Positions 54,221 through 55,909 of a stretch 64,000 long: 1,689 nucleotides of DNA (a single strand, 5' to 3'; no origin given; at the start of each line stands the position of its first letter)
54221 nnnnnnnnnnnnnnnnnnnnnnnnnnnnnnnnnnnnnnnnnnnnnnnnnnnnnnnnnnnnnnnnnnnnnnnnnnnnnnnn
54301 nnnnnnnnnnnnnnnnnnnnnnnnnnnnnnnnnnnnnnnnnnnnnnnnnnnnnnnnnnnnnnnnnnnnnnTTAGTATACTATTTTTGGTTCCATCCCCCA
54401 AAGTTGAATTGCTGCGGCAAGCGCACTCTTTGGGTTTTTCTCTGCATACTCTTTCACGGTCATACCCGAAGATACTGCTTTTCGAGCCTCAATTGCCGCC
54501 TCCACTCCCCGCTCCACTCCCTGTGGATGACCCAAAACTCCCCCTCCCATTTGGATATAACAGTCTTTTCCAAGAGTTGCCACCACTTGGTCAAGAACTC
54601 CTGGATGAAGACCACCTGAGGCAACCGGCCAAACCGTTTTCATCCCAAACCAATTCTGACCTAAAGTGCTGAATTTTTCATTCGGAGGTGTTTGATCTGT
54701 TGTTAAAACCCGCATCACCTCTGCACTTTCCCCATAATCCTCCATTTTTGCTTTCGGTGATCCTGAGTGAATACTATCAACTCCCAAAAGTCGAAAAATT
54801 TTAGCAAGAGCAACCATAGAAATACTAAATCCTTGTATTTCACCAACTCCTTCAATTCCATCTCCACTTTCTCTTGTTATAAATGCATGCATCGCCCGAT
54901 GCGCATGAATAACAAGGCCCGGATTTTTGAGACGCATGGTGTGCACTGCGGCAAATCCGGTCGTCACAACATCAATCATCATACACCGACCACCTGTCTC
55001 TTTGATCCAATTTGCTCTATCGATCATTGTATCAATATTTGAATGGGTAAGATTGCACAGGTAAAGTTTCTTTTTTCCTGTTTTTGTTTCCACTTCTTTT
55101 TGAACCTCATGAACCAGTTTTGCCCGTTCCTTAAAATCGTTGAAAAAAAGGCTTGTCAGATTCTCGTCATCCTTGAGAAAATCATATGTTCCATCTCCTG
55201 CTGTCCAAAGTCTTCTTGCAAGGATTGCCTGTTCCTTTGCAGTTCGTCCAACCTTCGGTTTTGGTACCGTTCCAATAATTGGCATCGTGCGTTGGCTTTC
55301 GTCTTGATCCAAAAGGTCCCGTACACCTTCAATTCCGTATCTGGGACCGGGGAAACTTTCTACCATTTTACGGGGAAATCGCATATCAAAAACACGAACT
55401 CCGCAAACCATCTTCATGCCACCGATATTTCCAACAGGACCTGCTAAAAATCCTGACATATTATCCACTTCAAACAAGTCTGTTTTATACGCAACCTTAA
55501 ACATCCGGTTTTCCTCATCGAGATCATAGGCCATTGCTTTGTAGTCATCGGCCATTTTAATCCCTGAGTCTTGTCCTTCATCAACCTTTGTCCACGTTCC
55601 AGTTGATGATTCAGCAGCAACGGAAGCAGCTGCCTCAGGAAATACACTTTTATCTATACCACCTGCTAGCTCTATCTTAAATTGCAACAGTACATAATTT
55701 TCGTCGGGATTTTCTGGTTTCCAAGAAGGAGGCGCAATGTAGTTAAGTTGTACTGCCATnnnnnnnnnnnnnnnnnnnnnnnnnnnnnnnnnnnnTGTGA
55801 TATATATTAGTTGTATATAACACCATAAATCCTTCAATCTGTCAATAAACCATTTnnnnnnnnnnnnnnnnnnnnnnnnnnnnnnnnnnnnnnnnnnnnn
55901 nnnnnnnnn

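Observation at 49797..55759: Form II/III RuBisCO in a non-canonical operon: P-loop kinase, HAD phosphatase and two outsized MDR dehydrogenase paralogs, with no AMP phosphorylase or R15P isomerase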

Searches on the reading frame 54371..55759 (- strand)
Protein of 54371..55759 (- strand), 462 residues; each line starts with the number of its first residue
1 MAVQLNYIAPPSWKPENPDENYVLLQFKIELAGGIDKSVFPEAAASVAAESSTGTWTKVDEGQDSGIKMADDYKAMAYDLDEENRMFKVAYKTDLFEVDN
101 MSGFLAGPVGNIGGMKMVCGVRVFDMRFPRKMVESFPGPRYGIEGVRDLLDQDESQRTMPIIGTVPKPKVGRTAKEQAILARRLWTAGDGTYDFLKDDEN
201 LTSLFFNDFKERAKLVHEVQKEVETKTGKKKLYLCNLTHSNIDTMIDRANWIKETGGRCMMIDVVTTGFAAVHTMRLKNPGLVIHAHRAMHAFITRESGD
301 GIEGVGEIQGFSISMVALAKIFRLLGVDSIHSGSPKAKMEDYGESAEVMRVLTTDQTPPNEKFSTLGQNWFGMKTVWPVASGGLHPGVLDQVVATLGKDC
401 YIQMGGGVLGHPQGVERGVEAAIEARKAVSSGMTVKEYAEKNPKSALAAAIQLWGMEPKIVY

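Call 3: search_protein_families(library=pfam, proteins=[window:54371-55759:-], max_evalue=0.1)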
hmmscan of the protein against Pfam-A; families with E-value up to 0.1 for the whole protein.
window:54371-55759:- (462 aa): 2 families
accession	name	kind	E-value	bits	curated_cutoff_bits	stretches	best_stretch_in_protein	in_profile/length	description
PF00016.26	RuBisCO_large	-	3.3e-62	210.9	30.1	1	157-454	12-299/299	Ribulose bisphosphate carboxylase large chain, catalytic domain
PF02788.21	RuBisCO_large_N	-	1.2e-25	90.5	20.7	1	17-132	8-120/120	Ribulose bisphosphate carboxylase large chain, N-terminal domain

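Call 4: search_protein_families(library=ncbifam, proteins=[window:54371-55759:-], max_evalue=0.1)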
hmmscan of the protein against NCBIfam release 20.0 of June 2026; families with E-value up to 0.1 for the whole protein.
window:54371-55759:- (462 aa): 6 families
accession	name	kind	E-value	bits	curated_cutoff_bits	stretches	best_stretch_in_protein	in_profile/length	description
TIGR03326.1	rubisco_III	equivalog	5.5e-118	394.5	497.45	1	17-454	8-426/426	type III ribulose-bisphosphate carboxylase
NF003252.0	PRK04208.1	subfamily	8.1e-115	384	438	1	17-455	23-456/468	ribulose-bisphosphate carboxylase large subunit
NF010002.0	PRK13475.1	equivalog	6.8e-67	226.1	489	1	20-453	21-439/459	ribulose-bisphosphate carboxylase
NF042437.1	OxoIsoapPDcar_OiaX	equivalog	1.9e-46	158.7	700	1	44-455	17-412/412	3-oxo-isoapionate-4-phosphate decarboxylase OiaX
NF007095.0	PRK09549.1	equivalog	1.2e-44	152.5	409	1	40-457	17-404/407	2,3-diketo-5-methylthiopentyl-1-phosphate enolase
TIGR03332.1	salvage_mtnW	equivalog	1.7e-32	112.6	513.6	1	110-455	94-407/407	2,3-diketo-5-methylthiopentyl-1-phosphate enolase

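Call 8: search_solved_structures(query=window:54371-55759:-, max_evalue=1e-20)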
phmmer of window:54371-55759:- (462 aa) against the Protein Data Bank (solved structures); distinct sequences matched with E-value up to 1e-20: 97 (the best 60 are shown).
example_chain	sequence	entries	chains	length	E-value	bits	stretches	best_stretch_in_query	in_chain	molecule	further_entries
8dht_A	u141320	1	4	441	1.8e-83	284.2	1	17-456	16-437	Ribulose bisphosphate carboxylase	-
3a13_A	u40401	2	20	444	1.7e-80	274.5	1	26-456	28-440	Ribulose bisphosphate carboxylase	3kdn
1geh_A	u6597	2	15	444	1.8e-80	274.4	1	26-456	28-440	RIBULOSE-1,5-BISPHOSPHATE CARBOXYLASE/OXYGENASE | Ribulose bisphosphate carboxylase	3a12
3wqp_A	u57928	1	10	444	1.1e-79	271.8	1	26-456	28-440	Ribulose bisphosphate carboxylase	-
3kdo_A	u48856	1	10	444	2e-79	270.9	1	26-456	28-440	Ribulose bisphosphate carboxylase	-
6hun_A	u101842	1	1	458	3.4e-77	263.6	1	13-456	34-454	Ribulose bisphosphate carboxylase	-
2cwx_A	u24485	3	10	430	1.8e-72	248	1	39-444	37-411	Ribulose bisphosphate carboxylase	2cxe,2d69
7qsv_A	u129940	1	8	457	2.8e-68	234.2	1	13-434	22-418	RubisCO large subunit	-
7qsx_A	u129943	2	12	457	2.5e-67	231.1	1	13-455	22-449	RubisCO large subunit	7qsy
8qmv_A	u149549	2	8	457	3.7e-67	230.5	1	13-455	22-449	RubisCO large subunit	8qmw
7qvi_A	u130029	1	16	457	6e-67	229.8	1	13-429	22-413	RubisCO large subunit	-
7qsz_A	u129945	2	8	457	1.1e-66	228.9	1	13-455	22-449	RubisCO large subunit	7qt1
8u66_A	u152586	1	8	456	1.7e-64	221.8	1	17-431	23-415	Rubisco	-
7qsw_A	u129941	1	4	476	5.1e-62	213.6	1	18-429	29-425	RubisCO large subunit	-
6ura_A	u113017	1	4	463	1.7e-60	208.6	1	18-455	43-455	Ribulose bisphosphate carboxylase large chain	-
5mac_A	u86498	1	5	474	1.1e-53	186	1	22-335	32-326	Ribulose-1,5-bisphosphate carboxylase-oxygenase type III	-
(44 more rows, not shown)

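Call 32: find_related_loci(query=window:54371-55759:-, collection=genome_contigs, flank=10000)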
Query window:54371-55759:- (462 aa) in genome_contigs; peptide patterns used: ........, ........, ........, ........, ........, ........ (x = any residue, [..] = any of these).
70 stretches matched a pattern; 43 encode a relative of the query (tblastn E <= 1e-3); 43 distinct loci.
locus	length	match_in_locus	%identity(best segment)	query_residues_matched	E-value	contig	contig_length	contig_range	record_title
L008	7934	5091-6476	78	1-462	0e+0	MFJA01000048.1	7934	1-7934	MAG: Candidatus Gottesmanbacteria bacterium RBG_16_37_8 RBG_16_scaffold_34109, whole genome shotgun sequence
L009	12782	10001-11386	77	1-462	0e+0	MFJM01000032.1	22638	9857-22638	MAG: Candidatus Gottesmanbacteria bacterium RIFCSPHIGHO2_02_FULL_39_14 rifcsphigho2_02_scaffold_3431, whole genome shotg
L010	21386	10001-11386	79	1-462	0e+0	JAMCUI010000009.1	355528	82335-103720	MAG: Patescibacteria group bacterium isolate FK_Sedi_A_Bin.134 NODE_13_length_355528_cov_13.8818, whole genome shotgun s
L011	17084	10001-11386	78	1-462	0e+0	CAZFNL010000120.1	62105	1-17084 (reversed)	MAG TPA_asm: uncultured Gammaproteobacteria bacterium isolate SRP271791_co1_7 genome assembly, contig: k141_463440, whol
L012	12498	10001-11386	78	1-462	0e+0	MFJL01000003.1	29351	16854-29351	MAG: Candidatus Gottesmanbacteria bacterium RIFCSPHIGHO2_02_FULL_39_11 rifcsphigho2_02_scaffold_11740, whole genome shot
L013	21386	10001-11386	76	1-462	0e+0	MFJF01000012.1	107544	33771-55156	MAG: Candidatus Gottesmanbacteria bacterium RIFCSPHIGHO2_01_FULL_40_15 rifcsphigho2_01_scaffold_204, whole genome shotgu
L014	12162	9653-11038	72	1-462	0e+0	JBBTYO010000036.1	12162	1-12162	MAG: Patescibacteria group bacterium isolate H41-bin094_1 H41_bin094_1_000000000036, whole genome shotgun sequence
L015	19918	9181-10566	73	1-462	0e+0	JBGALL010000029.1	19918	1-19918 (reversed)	MAG: Candidatus Woesebacteria bacterium isolate MAG_MBR_H10.109 MBRH10-109_opera_contig_9566, whole genome shotgun seque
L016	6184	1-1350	72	13-462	0e+0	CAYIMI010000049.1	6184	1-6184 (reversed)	MAG TPA_asm: uncultured Gammaproteobacteria bacterium isolate ERP119705_co24_607 genome assembly, contig: NODE_21271_len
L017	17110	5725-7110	73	1-462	0e+0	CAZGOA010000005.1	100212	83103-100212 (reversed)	MAG TPA_asm: uncultured Gammaproteobacteria bacterium isolate binchicken_co277_142 genome assembly, contig: NODE_467_len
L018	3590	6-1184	73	70-462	0e+0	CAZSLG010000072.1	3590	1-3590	MAG TPA_asm: uncultured Gammaproteobacteria bacterium isolate SRP062349_co5_136 genome assembly, contig: NODE_24542_leng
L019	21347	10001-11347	62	7-461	0e+0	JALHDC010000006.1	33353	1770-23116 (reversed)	MAG: bacterium isolate 1-no_shock_S1_027 scaffold_548, whole genome shotgun sequence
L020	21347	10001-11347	61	7-461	0e+0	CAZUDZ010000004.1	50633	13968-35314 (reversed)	MAG TPA_asm: uncultured Candidatus Saccharibacteria bacterium isolate binchicken_co39_491 genome assembly, contig: NODE_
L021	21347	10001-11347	60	7-461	5e-180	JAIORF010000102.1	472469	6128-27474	MAG: bacterium isolate SMBSF11 20072_Bin_5_contigs_1_c_000000000001, whole genome shotgun sequence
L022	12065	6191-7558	58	1-462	4e-179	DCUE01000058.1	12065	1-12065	MAG TPA_asm: Candidatus Dojkabacteria bacterium UBA2222 UBA2222_contig_92676, whole genome shotgun sequence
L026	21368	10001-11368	58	1-462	3e-178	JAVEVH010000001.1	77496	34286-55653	MAG: Candidatus Dojkabacteria bacterium isolate BF4_117 NODE_895_length_77496_cov_7.407398_Biofilm4, whole genome shotgu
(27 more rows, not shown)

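Call 39: search_protein_families(library=pfam, proteins=[L019:11383-12858:+, L019:5640-6656:-, L010:12115-13185:-, L010:11455-12111:-, L008:7105-7920:+, L013:17550-18803:+, L019:13133-15991:-], max_evalue=0.001)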
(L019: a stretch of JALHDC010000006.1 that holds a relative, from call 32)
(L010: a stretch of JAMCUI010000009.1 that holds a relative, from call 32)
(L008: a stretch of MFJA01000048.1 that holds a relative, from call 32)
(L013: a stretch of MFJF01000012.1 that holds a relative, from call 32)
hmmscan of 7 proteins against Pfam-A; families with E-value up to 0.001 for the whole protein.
L019:11383-12858:+ (491 aa): 3 families
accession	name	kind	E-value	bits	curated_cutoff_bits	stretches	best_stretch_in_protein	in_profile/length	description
PF00587.30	tRNA-synt_2b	-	5.4e-22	79.1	29.3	1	113-283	5-176/179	tRNA synthetase class II core domain (G, H, P, S and T)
PF03129.25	HGTP_anticodon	-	9.5e-19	67.8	21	1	302-397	1-93/94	Anticodon binding domain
PF09180.16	ProRS-C_1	-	4.1e-18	65.7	31.5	1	424-491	1-71/71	Prolyl-tRNA synthetase, C-terminal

L019:5640-6656:- (338 aa): 2 families
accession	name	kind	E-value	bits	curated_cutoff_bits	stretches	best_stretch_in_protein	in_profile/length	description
PF04055.27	Radical_SAM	-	2.2e-14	54.4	29.5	1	95-265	1-161/166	Radical SAM superfamily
PF13353.11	Fer4_12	-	0.00017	22.3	22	1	94-191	8-97/137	4Fe-4S single cluster domain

L010:12115-13185:- (356 aa): 1 family
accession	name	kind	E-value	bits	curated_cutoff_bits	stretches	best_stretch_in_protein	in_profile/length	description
PF00485.24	PRK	-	2.1e-39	135.8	22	1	38-213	1-190/196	Phosphoribulokinase / Uridine kinase family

L010:11455-12111:- (218 aa): 3 families
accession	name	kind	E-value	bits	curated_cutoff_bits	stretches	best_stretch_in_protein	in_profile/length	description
PF13419.12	HAD_2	-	5.9e-29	101.9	23.8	1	6-186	1-176/178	Haloacid dehalogenase-like hydrolase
PF00702.32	Hydrolase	-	3e-18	67.4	26.4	1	4-182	2-191/191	haloacid dehalogenase-like hydrolase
PF12710.13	HAD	-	0.001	20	27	0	6-175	1-185/189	haloacid dehalogenase-like hydrolase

L008:7105-7920:+ (271 aa): 1 family
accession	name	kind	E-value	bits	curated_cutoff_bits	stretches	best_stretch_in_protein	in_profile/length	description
PF00459.30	Inositol_P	-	3.4e-56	191.1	27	1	18-264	12-264/271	Inositol monophosphatase family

L013:17550-18803:+ (417 aa): 2 families
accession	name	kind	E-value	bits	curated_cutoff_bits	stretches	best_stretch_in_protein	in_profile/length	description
PF03727.22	Hexokinase_2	-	6e-21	75.4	24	2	208-289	2-86/242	Hexokinase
PF00349.27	Hexokinase_1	-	2.9e-10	40.7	24.3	1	28-202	11-198/201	Hexokinase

L019:13133-15991:- (952 aa): 13 families
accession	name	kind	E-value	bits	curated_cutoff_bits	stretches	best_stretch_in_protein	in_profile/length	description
PF17755.6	UvrA_DNA-bind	-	1.6e-28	99.6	23.2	1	301-408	7-110/110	UvrA DNA-binding domain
PF17760.6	UvrA_inter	-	9.1e-26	90.3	23.3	1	132-247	1-108/109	UvrA interaction domain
PF00005.33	ABC_tran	-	1.3e-21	78.1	25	1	819-869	87-137/137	ABC transporter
PF02463.25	SMC_N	-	5.1e-09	36.3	40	0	397-570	92-212/220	RecF/RecN/SMC N terminal domain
PF20703.3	nSTAND1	-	1.9e-08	34.8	27.1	0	643-675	34-66/379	Novel STAND NTPase 1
PF13191.12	AAA_16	-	4.1e-07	31.1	32.6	0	27-66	25-63/167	AAA ATPase domain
PF13304.12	AAA_21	-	2.7e-06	28.1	27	0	502-557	244-300/304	AAA domain, putative AbiEii toxin, Type IV TA system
PF13555.12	AAA_29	-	5.5e-06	26.5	27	0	638-660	18-40/61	P-loop containing region of AAA domain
PF03193.22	RsgA_GTPase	-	1.2e-05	25.7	30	0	608-668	69-131/174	RsgA GTPase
PF20720.3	nSTAND3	-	1.4e-05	25.3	27.2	0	24-48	15-39/155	Novel STAND NTPase 3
PF13481.12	AAA_25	-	0.00032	20.8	27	0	18-47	25-54/195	AAA domain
PF13401.12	AAA_22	-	0.00057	20.6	27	0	27-197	6-97/130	AAA domain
PF06745.19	ATPase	-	0.00059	19.7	26.6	0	23-48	16-41/231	KaiC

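Call 40: search_protein_families(library=pfam, proteins=[L019:4673-5662:+, L019:2866-4656:+, L019:89-1762:+, L019:1728-2579:+, L019:9196-9948:+, L026:8947-9489:+, L026:9482-9982:+, L019:6764-8500:+, L019:16191-17720:-, L019:17769-18773:+], max_evalue=0.001)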
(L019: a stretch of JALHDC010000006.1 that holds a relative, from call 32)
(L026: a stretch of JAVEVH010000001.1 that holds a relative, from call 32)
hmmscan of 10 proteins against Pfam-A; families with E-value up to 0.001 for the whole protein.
L019:4673-5662:+ (329 aa): 23 families
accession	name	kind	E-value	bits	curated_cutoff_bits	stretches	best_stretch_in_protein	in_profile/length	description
PF13424.12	TPR_12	-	3.4e-23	82.1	30.1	2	243-313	4-77/77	Tetratricopeptide repeat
PF07719.23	TPR_2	-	1.7e-18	65.5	27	1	81-112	3-34/34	Tetratricopeptide repeat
PF00515.34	TPR_1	-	1.2e-17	63.4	27.8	2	81-112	3-34/34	Tetratricopeptide repeat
PF13181.12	TPR_8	-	3.8e-17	61.4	25.7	2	243-272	2-31/34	Tetratricopeptide repeat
PF13428.12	TPR_14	-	2.5e-15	55.9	23.5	0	82-112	4-34/44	Tetratricopeptide repeat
PF17874.7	TPR_MalT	-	1.6e-14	54.3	45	2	43-147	87-189/336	MalT-like TPR region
PF13176.12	TPR_7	-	1.5e-10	40.8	27.9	0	82-114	2-34/36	Tetratricopeptide repeat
PF13374.12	TPR_10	-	3.5e-08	33.6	27.5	0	245-274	5-34/42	Tetratricopeptide repeat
PF10602.15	RPN7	-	3.8e-08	33.7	29.6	1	82-184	39-135/174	26S proteasome subunit RPN7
PF13174.12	TPR_6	-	4.4e-08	33.7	26.3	0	84-107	5-28/33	Tetratricopeptide repeat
PF09986.15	DUF2225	-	2.4e-07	31.2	21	0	92-145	138-191/214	Uncharacterized protein conserved in bacteria (DUF2225)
PF13432.12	TPR_16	-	3.9e-07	30.8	32.7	0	84-147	2-59/65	Tetratricopeptide repeat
PF13414.12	TPR_11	-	9.2e-07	28.9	26.8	0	169-189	1-21/42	TPR repeat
PF25058.1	ARM_TT21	-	1.9e-06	28.4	27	0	84-144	62-119/155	Tetratricopeptide repeat protein 21 ARM repeat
PF24885.1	TPR_NPHP3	-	2.2e-06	27.7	100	0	231-326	88-185/239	Nephrocystin-3 TPR domain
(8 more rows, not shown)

L019:2866-4656:+ (596 aa): 3 families
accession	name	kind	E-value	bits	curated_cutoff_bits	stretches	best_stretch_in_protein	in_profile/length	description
PF00750.26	tRNA-synt_1d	-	1e-29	104.1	23.3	1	99-465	4-349/349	tRNA synthetases class I (R), catalytic domain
PF05746.21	DALR_1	-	2.7e-26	92.4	22.3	1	479-596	1-117/117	DALR anticodon binding domain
PF03485.21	Arg_tRNA_synt_N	-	9.8e-24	84.2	21.5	1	6-88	2-85/85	Arginyl tRNA synthetase N terminal domain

L019:89-1762:+ (557 aa): 2 families
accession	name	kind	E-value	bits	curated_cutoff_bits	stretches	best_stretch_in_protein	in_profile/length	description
PF03772.21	Competence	-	2.6e-41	142.2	23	1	278-539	1-264/270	Competence protein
PF13567.11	DUF4131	-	3.8e-11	43.4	31.6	1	64-229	4-157/165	Domain of unknown function (DUF4131)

L019:1728-2579:+ (283 aa): 4 families
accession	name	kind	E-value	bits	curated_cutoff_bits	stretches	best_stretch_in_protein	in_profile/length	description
PF00753.33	Lactamase_B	-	2.6e-15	57.3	22.7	1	51-244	4-195/196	Metallo-beta-lactamase superfamily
PF12706.13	Lactamase_B_2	-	4.8e-06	26.7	27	1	65-152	3-98/200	Beta-lactamase superfamily domain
PF25281.1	MBL_MAP1B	-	9.1e-06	25.3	37.6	1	43-113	21-88/279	MAP1B MBL-like domain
PF16661.11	Lactamase_B_6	-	0.0003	20.6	27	1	57-112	1-58/193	Metallo-beta-lactamase superfamily domain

L019:9196-9948:+ (250 aa): 0 families

L026:8947-9489:+ (180 aa): 0 families

L026:9482-9982:+ (166 aa): 0 families

L019:6764-8500:+ (578 aa): 0 families

L019:16191-17720:- (509 aa): 1 family
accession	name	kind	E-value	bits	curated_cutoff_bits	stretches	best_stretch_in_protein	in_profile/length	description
PF08308.17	PEGA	-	6.4e-12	45.6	20.8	1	52-110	2-61/71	PEGA domain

L019:17769-18773:+ (334 aa): 1 family
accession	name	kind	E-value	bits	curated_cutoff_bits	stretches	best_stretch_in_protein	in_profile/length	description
PF00579.31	tRNA-synt_1b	-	5.1e-59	200.4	21.1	1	3-286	4-291/292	tRNA synthetases class I (W and Y)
